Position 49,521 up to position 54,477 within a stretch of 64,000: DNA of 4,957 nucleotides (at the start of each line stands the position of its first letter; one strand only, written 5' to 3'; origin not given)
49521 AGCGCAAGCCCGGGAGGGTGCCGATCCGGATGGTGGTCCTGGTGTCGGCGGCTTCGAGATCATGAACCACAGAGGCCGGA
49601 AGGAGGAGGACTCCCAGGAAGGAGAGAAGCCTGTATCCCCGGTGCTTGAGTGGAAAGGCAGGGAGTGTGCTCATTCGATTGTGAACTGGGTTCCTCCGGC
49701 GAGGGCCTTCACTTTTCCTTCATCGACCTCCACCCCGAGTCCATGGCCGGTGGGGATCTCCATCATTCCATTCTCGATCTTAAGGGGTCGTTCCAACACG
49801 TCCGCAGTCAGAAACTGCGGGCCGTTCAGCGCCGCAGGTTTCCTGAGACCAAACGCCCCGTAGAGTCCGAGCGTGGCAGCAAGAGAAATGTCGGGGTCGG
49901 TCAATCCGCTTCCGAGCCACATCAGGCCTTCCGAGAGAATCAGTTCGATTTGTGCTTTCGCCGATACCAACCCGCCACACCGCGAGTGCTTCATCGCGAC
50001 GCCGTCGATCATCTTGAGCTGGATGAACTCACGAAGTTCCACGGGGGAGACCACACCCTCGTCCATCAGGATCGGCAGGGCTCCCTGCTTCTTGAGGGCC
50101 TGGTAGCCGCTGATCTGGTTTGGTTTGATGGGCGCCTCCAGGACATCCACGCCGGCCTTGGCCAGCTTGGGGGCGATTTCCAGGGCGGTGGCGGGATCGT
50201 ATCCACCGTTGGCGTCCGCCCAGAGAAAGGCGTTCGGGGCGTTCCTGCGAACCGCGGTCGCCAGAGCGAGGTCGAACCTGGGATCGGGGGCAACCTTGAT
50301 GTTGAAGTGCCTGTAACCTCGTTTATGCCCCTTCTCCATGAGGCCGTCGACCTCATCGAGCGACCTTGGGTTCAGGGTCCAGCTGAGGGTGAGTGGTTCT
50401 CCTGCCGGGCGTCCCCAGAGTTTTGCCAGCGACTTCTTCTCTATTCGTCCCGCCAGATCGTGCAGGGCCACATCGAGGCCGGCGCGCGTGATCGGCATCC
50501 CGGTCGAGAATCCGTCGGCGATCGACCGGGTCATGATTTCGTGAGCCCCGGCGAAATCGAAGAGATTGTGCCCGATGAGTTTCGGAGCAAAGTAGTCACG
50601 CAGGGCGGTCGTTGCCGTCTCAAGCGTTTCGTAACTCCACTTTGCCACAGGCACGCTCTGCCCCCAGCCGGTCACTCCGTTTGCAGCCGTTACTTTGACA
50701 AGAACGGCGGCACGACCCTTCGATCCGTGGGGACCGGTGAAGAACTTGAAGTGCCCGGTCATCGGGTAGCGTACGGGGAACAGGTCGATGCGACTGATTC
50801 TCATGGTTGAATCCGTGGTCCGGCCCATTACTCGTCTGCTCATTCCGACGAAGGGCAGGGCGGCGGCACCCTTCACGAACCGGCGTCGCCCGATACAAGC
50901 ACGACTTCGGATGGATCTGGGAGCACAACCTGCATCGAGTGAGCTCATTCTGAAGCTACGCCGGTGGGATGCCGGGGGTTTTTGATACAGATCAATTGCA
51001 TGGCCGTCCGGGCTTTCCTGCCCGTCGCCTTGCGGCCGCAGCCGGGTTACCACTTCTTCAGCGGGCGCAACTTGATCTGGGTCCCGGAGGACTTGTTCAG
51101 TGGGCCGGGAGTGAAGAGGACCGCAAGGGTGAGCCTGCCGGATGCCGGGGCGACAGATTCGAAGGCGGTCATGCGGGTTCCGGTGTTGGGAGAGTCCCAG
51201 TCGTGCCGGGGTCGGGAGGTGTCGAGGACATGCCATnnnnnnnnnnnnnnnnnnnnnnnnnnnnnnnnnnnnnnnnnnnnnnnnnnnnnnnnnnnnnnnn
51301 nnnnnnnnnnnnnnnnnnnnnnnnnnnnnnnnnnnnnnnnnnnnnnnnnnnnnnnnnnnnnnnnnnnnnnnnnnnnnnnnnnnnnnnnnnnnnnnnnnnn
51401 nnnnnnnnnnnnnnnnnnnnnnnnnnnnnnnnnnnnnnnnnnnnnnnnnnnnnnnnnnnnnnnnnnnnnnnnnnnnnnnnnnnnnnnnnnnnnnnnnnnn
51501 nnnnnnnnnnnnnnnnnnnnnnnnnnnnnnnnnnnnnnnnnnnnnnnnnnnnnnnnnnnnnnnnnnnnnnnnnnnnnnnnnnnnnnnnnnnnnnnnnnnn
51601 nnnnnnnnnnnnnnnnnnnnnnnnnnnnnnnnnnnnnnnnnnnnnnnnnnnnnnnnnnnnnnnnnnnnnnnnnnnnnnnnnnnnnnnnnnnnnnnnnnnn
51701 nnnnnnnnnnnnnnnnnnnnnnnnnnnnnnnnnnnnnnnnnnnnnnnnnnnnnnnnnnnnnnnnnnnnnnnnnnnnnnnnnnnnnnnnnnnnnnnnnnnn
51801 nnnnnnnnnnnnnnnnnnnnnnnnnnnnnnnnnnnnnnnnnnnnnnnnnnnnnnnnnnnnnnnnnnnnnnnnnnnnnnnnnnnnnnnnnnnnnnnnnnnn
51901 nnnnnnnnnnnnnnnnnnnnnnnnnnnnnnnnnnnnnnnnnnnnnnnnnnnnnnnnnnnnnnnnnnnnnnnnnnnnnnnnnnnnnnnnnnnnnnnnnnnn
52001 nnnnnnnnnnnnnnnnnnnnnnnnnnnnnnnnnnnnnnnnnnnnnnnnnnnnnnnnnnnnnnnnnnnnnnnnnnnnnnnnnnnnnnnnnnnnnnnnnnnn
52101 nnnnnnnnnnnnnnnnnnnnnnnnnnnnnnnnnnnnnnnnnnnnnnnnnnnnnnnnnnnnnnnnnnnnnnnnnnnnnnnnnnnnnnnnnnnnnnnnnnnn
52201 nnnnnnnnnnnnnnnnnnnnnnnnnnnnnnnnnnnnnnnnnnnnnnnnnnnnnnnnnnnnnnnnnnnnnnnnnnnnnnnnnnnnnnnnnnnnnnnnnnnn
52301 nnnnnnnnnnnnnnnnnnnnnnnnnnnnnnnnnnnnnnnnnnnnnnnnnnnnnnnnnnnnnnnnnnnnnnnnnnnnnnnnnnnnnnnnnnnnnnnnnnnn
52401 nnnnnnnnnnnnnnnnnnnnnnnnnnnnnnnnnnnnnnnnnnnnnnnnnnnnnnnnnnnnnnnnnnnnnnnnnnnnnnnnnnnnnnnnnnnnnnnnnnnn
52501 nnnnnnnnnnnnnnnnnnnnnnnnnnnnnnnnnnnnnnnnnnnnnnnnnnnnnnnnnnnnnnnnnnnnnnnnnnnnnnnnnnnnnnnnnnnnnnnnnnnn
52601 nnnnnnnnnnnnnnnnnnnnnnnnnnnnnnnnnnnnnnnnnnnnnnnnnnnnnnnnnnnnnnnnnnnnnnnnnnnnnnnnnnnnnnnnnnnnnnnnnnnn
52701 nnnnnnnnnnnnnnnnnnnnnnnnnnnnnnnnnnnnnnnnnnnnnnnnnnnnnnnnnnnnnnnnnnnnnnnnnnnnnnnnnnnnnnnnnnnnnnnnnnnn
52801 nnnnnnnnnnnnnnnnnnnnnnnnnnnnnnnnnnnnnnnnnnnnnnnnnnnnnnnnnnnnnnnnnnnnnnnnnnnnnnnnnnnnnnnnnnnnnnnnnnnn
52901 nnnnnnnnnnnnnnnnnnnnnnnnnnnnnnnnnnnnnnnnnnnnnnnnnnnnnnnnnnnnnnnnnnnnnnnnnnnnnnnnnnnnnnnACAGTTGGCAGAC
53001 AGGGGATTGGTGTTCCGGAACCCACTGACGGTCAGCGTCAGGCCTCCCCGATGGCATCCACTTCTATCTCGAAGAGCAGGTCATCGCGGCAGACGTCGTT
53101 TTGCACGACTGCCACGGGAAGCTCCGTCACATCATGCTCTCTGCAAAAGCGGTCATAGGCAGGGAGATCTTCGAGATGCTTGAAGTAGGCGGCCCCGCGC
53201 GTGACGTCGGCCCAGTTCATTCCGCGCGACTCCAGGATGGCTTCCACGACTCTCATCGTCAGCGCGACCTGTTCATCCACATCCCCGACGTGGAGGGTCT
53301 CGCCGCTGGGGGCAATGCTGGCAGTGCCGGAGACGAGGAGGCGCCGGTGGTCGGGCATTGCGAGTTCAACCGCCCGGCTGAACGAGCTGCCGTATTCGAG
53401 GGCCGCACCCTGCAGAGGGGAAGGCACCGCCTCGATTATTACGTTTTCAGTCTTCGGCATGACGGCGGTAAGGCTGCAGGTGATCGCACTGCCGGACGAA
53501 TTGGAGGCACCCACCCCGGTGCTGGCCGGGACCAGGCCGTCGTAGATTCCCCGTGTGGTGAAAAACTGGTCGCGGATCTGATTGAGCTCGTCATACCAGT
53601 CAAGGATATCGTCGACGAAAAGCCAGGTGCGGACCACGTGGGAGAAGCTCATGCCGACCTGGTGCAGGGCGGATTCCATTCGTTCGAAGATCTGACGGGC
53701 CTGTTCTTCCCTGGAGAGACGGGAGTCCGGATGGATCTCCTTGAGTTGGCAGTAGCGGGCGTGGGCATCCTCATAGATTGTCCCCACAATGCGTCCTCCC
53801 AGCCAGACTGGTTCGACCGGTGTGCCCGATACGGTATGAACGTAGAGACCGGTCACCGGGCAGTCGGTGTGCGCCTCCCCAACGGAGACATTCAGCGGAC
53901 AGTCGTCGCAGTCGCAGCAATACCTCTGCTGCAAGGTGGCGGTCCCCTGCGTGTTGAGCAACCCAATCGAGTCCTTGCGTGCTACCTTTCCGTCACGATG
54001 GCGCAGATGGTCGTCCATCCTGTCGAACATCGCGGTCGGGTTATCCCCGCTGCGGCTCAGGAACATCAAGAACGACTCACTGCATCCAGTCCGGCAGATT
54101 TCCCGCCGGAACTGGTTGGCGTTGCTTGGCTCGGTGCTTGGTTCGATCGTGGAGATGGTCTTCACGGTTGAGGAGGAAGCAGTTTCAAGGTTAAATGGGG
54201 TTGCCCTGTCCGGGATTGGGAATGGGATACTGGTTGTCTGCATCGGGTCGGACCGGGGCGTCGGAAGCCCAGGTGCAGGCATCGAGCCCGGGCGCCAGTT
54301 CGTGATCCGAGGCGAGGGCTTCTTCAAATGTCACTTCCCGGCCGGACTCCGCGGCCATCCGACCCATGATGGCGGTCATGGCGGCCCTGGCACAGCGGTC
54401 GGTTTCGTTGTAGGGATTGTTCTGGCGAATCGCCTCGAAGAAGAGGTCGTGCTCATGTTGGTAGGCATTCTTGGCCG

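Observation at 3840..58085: Eight paralogous HzsA-architecture beta-propeller c-type cytochromes clustered in one non-anammox island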

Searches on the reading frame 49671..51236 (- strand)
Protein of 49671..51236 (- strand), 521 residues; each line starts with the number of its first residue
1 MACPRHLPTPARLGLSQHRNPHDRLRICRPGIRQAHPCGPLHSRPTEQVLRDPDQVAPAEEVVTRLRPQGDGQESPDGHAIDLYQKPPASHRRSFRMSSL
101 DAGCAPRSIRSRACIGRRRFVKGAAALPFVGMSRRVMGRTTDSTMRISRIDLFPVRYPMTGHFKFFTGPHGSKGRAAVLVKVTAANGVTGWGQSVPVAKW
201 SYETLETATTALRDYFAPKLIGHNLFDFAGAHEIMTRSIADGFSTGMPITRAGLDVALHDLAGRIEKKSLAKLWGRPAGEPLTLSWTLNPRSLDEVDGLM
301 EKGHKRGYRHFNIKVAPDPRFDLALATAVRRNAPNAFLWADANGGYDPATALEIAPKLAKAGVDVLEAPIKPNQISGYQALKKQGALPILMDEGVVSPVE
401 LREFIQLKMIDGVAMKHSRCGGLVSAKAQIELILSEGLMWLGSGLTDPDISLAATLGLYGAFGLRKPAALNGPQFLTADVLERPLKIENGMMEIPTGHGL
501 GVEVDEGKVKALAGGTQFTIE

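Call 7: search_protein_families(library=pfam, proteins=[window:49671-51236:-], max_evalue=0.001)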
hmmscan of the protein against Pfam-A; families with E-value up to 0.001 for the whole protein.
window:49671-51236:- (521 aa): 2 families
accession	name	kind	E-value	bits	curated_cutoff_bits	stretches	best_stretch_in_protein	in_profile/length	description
PF13378.12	MR_MLE_C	-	1.4e-38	133.2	29.4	1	305-506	11-217/219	Enolase C-terminal domain-like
PF02746.21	MR_MLE_N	-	1.1e-13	51.9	22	1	175-275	26-117/117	Mandelate racemase / muconate lactonizing enzyme, N-terminal domain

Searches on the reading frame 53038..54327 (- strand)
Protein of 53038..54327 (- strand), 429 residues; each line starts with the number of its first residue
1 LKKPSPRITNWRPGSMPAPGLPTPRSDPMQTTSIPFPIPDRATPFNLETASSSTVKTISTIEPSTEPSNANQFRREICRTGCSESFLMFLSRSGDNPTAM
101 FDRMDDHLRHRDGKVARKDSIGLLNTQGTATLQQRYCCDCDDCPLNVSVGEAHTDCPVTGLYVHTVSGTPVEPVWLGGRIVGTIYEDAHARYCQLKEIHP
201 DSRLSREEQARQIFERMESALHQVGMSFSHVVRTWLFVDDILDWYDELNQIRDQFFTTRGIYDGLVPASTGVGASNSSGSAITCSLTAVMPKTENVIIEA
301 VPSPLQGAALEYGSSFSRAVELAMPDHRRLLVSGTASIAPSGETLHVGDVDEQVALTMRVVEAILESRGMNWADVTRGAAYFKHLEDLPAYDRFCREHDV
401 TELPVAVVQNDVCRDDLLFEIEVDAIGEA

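Call 7: search_protein_families(library=pfam, proteins=[window:53038-54327:-], max_evalue=0.001)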
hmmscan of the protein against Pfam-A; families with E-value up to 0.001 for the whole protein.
window:53038-54327:- (429 aa): 2 families
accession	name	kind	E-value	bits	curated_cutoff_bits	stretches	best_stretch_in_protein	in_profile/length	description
PF01042.26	Ribonuc_L-PSP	-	1e-19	71.1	27.3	2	207-274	42-104/121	Endoribonuclease L-PSP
PF21168.2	FkbO_Hyg5-like_N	-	0.00012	22.6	27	1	191-277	26-114/122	Chorismatase FkbO/Hyg5-like, N-terminal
